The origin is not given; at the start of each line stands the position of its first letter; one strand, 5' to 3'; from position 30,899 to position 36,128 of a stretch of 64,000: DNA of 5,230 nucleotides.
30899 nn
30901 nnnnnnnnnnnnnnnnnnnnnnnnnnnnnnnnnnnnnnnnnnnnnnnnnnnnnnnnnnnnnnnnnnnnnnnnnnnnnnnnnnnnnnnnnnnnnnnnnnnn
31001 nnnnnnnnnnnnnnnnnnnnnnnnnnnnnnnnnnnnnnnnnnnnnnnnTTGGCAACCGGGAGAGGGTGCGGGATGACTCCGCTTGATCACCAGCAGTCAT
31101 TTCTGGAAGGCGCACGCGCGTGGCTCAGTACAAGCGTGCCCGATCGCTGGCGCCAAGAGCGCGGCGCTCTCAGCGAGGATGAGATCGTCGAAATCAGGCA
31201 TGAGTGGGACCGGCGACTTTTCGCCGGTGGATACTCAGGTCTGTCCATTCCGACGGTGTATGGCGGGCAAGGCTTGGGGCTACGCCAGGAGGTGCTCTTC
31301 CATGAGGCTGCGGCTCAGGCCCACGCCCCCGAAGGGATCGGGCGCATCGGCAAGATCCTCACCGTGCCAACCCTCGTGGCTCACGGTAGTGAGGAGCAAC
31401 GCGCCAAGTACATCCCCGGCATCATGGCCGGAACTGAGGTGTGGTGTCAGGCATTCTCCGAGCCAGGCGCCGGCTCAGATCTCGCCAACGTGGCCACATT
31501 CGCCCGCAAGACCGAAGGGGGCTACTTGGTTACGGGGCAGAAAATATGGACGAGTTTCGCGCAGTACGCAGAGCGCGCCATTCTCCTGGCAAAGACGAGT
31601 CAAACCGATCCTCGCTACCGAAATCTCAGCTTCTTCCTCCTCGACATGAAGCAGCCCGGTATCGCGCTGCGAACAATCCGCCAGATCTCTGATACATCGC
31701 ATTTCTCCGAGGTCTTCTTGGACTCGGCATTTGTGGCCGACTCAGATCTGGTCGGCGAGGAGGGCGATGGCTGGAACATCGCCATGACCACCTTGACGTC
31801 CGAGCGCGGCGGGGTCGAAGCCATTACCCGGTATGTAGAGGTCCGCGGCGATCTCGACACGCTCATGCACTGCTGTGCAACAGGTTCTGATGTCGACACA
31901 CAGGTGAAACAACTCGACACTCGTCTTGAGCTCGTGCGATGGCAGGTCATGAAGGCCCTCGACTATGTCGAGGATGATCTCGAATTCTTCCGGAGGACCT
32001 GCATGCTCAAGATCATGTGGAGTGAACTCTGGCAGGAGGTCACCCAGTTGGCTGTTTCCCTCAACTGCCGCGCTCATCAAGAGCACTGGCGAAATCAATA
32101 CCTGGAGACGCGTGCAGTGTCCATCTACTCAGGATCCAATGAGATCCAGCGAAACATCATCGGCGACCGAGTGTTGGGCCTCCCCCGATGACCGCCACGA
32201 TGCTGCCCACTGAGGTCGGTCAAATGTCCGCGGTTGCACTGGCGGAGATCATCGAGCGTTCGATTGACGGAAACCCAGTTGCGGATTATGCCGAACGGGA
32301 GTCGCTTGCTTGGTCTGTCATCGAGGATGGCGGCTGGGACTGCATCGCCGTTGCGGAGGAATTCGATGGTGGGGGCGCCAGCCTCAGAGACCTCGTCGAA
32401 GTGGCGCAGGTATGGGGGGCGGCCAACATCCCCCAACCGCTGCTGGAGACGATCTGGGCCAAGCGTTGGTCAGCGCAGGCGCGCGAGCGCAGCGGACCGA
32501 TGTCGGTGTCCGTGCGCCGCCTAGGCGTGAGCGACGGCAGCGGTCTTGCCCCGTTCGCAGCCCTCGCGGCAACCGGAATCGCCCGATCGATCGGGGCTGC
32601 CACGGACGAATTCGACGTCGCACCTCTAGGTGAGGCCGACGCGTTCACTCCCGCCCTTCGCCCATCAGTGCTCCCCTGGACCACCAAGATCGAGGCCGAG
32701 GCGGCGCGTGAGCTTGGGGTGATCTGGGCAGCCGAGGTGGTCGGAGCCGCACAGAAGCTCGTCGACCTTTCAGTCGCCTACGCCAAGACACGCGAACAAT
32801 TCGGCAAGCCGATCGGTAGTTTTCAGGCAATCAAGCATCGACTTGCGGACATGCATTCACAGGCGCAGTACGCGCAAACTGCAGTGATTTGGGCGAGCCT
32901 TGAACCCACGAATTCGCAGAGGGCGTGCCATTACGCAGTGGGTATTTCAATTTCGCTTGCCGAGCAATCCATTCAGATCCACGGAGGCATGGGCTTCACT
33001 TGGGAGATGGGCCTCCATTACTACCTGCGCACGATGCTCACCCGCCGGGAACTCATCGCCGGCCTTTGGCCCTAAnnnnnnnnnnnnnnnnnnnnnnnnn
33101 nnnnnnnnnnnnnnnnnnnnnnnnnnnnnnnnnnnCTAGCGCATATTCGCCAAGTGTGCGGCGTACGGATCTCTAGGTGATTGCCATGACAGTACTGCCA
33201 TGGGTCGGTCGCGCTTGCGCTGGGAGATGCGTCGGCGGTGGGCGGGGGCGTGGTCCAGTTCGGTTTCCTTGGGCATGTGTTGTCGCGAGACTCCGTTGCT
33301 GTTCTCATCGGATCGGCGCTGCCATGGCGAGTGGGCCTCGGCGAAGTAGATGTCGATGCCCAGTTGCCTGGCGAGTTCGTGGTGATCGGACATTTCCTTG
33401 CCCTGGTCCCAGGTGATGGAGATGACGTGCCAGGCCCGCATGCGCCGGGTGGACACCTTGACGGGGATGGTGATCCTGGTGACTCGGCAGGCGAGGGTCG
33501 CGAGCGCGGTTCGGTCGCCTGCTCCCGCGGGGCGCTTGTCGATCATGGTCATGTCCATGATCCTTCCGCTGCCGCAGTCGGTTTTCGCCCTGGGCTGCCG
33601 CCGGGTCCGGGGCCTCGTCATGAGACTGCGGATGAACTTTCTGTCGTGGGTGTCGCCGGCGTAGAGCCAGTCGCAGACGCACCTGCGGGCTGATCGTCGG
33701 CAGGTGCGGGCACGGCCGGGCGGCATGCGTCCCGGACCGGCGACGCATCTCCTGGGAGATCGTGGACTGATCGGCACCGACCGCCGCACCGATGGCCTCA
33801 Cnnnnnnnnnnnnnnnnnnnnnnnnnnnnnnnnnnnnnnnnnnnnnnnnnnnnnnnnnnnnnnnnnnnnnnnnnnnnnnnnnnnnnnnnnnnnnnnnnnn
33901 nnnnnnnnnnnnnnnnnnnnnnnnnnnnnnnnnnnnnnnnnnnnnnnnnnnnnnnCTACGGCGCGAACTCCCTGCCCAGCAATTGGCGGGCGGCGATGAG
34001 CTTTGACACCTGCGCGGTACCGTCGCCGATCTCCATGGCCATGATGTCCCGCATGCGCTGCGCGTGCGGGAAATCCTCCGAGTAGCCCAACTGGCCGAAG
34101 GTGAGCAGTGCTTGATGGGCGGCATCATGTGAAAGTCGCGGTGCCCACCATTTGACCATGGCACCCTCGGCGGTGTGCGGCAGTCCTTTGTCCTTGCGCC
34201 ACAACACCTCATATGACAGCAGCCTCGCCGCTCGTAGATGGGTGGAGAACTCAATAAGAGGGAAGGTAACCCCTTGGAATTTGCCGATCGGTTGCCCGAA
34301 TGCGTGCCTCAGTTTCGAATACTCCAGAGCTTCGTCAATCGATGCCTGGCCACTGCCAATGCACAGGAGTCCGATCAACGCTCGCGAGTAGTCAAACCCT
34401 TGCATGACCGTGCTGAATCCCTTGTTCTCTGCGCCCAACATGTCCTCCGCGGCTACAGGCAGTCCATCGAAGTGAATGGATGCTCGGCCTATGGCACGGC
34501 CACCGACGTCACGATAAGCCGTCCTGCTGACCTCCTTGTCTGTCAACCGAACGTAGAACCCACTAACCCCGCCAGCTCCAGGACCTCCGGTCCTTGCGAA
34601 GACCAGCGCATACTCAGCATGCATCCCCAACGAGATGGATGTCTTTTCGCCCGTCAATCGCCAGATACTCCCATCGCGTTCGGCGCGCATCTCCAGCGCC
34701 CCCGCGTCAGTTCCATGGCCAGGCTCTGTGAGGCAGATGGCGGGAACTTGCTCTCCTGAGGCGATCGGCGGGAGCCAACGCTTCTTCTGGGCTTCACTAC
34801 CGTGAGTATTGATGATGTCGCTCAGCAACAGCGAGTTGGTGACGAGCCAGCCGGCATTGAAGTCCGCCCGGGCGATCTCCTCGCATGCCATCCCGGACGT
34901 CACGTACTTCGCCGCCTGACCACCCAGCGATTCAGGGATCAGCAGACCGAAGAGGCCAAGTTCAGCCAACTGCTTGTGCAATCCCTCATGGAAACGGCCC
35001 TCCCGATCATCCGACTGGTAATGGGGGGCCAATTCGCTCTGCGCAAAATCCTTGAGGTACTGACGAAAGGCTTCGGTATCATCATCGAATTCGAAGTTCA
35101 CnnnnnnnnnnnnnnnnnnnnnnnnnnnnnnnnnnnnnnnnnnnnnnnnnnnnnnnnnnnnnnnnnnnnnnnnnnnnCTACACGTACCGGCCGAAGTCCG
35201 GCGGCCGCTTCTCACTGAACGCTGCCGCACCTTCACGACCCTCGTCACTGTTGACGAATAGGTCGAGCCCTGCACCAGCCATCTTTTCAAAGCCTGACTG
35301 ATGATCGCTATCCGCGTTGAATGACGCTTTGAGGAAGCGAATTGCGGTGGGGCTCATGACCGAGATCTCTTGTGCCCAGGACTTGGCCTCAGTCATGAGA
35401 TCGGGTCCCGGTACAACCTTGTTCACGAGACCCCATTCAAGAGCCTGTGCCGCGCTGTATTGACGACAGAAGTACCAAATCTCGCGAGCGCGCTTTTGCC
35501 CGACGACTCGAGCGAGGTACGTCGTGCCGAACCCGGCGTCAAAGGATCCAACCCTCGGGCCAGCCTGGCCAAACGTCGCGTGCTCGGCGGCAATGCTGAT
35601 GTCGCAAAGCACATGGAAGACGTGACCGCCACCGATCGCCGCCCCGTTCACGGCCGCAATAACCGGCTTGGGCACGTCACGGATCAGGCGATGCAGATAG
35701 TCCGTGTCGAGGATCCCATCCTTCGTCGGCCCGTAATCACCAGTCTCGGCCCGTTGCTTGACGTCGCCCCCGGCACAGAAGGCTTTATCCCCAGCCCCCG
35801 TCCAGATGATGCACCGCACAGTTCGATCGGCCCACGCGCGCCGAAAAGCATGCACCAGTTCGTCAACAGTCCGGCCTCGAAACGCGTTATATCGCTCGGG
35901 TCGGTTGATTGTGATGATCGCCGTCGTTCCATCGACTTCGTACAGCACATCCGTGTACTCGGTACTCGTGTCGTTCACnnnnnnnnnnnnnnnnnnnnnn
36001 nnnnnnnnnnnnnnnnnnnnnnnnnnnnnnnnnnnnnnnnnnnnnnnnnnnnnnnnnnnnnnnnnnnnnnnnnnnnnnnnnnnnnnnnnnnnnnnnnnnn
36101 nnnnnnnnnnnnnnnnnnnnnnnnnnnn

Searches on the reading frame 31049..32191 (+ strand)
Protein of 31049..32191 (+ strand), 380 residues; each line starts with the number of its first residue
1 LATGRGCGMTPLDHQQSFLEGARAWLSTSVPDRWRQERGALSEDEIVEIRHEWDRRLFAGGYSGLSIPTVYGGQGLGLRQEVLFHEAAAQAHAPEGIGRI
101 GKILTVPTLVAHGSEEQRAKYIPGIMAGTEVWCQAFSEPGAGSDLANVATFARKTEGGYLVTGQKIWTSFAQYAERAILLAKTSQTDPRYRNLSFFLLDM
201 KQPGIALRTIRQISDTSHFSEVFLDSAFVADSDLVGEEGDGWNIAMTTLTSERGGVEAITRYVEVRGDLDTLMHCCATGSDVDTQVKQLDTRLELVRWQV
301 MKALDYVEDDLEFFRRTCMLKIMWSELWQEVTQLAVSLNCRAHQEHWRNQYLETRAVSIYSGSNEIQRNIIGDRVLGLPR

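Call 7: search_protein_families(library=pfam, proteins=[window:31049-32191:+])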
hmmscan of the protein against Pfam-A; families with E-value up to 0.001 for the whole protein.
window:31049-32191:+ (380 aa): 3 families
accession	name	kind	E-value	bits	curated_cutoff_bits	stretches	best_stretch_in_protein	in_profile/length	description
PF02770.24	Acyl-CoA_dh_M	-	1.9e-17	63.6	33.3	1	133-212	1-80/97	Acyl-CoA dehydrogenase, middle domain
PF02771.21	Acyl-CoA_dh_N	-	1.9e-13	51.2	22.9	1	13-128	2-112/113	Acyl-CoA dehydrogenase, N-terminal domain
PF00441.29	Acyl-CoA_dh_1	-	3.9e-13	50.3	22.4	1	239-376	1-150/150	Acyl-CoA dehydrogenase, C-terminal domain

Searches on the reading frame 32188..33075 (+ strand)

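Call 7: search_protein_families(library=pfam, proteins=[window:32188-33075:+])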
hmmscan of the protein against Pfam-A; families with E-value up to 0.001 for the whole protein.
window:32188-33075:+ (295 aa): 2 families
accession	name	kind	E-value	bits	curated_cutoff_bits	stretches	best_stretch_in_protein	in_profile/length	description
PF00441.29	Acyl-CoA_dh_1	-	2.1e-16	60.9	22.4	1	181-285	19-130/150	Acyl-CoA dehydrogenase, C-terminal domain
PF08028.16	Acyl-CoA_dh_2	-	5.1e-07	30.5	22.7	1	180-271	3-111/134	Acyl-CoA dehydrogenase, C-terminal domain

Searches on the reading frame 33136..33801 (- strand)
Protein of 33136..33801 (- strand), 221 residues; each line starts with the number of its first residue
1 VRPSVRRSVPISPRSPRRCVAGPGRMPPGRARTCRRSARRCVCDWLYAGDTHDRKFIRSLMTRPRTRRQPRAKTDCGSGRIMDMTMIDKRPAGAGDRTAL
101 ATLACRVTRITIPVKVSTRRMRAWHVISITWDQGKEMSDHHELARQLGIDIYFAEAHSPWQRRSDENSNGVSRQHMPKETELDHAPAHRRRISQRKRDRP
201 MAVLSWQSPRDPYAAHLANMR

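Call 7: search_protein_families(library=pfam, proteins=[window:33136-33801:-])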
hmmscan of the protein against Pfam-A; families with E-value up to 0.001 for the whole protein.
window:33136-33801:- (221 aa): 1 family
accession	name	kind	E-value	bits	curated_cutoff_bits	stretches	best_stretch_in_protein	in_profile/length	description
PF00665.32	rve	-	0.00028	21.5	32.6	0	127-159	68-102/102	Integrase core domain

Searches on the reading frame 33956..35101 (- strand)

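Call 7: search_protein_families(library=pfam, proteins=[window:33956-35101:-])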
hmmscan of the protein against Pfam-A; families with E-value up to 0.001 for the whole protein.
window:33956-35101:- (381 aa): 4 families
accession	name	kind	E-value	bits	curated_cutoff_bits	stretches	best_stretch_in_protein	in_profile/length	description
PF00441.29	Acyl-CoA_dh_1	-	2.9e-38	131.8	22.4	1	226-375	1-150/150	Acyl-CoA dehydrogenase, C-terminal domain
PF02771.21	Acyl-CoA_dh_N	-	3.6e-30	105.1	22.9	1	7-117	2-113/113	Acyl-CoA dehydrogenase, N-terminal domain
PF02770.24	Acyl-CoA_dh_M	-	1.8e-16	60.5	33.3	1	121-212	1-95/97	Acyl-CoA dehydrogenase, middle domain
PF08028.16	Acyl-CoA_dh_2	-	1.9e-07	31.8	22.7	1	243-357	3-127/134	Acyl-CoA dehydrogenase, C-terminal domain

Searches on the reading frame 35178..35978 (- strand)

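Call 7: search_protein_families(library=pfam, proteins=[window:35178-35978:-])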
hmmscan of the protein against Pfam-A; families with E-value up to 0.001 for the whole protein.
window:35178-35978:- (266 aa): 2 families
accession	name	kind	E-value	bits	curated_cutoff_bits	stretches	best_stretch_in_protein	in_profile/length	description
PF00378.25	ECH_1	-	3.7e-68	230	27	1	18-263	5-249/251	Enoyl-CoA hydratase/isomerase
PF16113.10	ECH_2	-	1e-25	91.4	27.2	1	20-195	2-178/335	Enoyl-CoA hydratase/isomerase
